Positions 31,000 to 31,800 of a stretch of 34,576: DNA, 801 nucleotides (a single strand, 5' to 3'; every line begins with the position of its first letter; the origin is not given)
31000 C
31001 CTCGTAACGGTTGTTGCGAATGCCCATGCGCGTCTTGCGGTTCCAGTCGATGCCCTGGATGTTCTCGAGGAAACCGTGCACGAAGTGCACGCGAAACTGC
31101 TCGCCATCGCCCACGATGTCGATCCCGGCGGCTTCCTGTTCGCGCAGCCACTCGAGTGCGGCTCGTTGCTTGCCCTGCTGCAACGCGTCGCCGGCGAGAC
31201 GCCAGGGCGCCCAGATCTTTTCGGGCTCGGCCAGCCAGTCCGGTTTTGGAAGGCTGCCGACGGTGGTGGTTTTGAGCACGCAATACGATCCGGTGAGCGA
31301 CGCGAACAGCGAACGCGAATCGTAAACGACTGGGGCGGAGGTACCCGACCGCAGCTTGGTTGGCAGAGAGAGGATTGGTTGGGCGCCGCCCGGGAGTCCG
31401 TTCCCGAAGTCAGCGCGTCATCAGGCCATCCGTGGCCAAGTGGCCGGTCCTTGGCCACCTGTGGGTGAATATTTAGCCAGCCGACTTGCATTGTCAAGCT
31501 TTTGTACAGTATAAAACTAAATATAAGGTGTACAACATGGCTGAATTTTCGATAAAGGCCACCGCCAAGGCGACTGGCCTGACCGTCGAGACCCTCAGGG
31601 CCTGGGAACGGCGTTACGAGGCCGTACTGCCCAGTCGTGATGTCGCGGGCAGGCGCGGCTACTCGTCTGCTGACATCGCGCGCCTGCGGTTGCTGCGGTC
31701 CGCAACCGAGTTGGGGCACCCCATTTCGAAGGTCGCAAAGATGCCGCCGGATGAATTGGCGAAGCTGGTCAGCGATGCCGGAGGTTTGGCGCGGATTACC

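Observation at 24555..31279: Tightly coupled seven-gene operon of unusual composition (possible corrinoid or tetrapyrrole handling and export module)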

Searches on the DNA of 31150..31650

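Call 10: search_rna_families(source=window, start=31150, end=31650, threshold=evalue, max_evalue=10, show_alignments=2)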
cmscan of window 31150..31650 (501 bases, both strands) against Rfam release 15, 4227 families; matches with E-value up to 10: 1.
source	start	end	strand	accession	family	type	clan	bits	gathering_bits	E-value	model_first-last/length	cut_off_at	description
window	31381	31465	+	RF02959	DUF3085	Cis-reg;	-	13.4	40.6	9.5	1-76/76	no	DUF3085 RNA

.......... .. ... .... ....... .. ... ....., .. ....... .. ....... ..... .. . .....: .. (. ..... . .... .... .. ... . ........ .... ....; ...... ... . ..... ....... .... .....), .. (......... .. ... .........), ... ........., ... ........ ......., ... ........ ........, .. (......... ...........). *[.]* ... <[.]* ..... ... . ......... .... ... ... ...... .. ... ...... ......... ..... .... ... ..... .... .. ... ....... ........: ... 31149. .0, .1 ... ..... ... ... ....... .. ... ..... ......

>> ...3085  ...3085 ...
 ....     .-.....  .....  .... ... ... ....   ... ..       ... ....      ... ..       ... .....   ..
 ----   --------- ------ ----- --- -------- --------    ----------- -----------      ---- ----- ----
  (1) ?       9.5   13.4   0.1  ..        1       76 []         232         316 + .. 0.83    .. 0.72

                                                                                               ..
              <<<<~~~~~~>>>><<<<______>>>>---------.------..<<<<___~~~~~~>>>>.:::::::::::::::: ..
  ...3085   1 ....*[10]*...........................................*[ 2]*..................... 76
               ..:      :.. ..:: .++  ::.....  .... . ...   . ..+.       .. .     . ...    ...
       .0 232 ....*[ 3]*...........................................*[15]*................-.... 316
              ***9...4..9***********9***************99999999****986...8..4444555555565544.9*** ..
